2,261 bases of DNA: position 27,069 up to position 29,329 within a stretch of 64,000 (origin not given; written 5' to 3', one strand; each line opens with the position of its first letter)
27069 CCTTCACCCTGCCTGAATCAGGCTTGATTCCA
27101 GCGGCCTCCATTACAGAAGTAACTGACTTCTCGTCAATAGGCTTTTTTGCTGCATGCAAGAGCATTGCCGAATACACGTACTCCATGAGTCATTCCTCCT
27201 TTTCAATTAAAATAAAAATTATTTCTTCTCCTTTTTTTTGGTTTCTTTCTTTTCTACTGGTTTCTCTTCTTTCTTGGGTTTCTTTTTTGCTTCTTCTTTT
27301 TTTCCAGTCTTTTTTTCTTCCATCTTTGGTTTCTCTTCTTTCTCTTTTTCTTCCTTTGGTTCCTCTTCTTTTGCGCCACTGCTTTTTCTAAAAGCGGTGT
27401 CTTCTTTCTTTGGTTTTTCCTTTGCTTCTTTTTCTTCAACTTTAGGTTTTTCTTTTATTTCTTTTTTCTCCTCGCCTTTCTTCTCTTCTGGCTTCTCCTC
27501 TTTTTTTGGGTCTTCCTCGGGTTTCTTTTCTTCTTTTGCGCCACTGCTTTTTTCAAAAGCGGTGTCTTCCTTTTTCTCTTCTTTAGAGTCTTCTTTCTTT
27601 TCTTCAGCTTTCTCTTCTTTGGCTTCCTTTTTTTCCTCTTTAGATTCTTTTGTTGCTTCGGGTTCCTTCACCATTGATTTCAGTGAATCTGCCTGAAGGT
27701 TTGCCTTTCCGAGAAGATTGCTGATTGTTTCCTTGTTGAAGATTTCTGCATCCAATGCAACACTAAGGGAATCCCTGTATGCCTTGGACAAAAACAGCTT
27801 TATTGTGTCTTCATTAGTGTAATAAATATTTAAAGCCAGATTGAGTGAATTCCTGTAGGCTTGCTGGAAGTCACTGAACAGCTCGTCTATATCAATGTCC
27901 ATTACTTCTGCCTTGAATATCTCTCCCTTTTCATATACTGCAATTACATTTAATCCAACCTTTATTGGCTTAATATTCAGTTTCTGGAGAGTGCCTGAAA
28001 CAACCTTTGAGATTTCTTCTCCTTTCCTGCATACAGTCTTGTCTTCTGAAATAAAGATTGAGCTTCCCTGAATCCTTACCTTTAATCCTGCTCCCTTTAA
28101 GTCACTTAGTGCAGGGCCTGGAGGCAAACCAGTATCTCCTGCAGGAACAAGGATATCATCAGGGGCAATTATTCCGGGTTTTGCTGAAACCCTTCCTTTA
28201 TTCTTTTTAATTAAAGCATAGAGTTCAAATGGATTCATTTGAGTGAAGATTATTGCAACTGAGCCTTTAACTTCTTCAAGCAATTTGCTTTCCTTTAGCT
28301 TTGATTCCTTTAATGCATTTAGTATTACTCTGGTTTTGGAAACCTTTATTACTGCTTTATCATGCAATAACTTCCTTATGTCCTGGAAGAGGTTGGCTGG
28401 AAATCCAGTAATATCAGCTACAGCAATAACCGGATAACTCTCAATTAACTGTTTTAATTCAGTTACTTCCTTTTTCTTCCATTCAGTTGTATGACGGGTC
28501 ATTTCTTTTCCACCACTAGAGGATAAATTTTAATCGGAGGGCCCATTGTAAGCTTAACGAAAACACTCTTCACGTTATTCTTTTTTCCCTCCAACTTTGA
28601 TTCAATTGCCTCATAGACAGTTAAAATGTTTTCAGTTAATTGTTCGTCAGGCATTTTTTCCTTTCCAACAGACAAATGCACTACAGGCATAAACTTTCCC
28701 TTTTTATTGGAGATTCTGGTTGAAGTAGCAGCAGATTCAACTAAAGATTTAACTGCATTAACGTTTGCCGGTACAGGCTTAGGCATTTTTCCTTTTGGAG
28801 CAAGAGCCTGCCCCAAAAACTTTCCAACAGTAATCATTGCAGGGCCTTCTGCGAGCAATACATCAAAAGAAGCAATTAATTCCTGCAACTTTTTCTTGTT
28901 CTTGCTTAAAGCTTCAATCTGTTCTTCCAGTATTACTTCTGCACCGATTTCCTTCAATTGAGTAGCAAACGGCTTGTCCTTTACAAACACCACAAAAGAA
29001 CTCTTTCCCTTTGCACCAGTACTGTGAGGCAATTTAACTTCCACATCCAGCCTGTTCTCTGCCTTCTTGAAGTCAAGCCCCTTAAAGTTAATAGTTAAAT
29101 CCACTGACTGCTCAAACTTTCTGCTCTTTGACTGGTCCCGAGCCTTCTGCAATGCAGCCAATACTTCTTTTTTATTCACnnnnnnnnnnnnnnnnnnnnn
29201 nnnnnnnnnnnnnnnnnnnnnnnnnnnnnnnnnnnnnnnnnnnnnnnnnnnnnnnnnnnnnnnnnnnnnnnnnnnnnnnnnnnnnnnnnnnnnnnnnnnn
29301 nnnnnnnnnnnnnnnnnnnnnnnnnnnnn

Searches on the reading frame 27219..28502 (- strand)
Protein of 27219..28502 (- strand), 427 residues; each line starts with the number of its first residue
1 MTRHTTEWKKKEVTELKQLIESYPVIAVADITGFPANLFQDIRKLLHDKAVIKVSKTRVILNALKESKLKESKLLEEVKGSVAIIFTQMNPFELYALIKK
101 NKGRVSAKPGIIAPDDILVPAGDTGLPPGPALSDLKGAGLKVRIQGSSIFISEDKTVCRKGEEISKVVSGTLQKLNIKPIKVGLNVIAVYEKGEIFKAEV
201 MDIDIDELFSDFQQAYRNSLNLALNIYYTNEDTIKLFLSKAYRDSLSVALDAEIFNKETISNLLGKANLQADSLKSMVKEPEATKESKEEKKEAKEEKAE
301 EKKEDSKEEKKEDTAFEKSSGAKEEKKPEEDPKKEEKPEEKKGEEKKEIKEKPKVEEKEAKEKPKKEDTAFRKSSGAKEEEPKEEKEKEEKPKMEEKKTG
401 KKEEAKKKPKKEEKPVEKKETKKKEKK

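Call 32: search_protein_families(library=pfam, proteins=[window:27219-28502:-], max_evalue=0.00001)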
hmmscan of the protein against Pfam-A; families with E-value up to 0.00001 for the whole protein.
window:27219-28502:- (427 aa): 2 families
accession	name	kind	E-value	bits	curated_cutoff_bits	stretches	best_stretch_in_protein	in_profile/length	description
PF00466.25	Ribosomal_L10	-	2.3e-22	79.4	22.8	1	5-101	2-98/100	Ribosomal protein L10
PF17777.6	RL10P_insert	-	2.5e-14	53.4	29.1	1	107-177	1-71/71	Insertion domain in 60S ribosomal protein L10P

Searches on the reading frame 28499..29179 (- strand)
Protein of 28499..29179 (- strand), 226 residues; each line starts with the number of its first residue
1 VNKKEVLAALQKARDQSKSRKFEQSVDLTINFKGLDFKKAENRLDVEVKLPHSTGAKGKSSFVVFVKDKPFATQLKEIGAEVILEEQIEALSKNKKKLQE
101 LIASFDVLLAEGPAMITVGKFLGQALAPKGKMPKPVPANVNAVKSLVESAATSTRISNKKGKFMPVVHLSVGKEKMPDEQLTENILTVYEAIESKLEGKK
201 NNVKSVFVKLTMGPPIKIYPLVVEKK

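Call 32: search_protein_families(library=pfam, proteins=[window:28499-29179:-], max_evalue=0.00001)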
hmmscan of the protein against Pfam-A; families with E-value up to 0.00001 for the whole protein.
window:28499-29179:- (226 aa): 1 family
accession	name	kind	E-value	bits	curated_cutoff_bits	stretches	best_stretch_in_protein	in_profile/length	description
PF00687.26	Ribosomal_L1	-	1.2e-45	155.9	32.2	1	17-214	4-198/198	Ribosomal protein L1p/L10e family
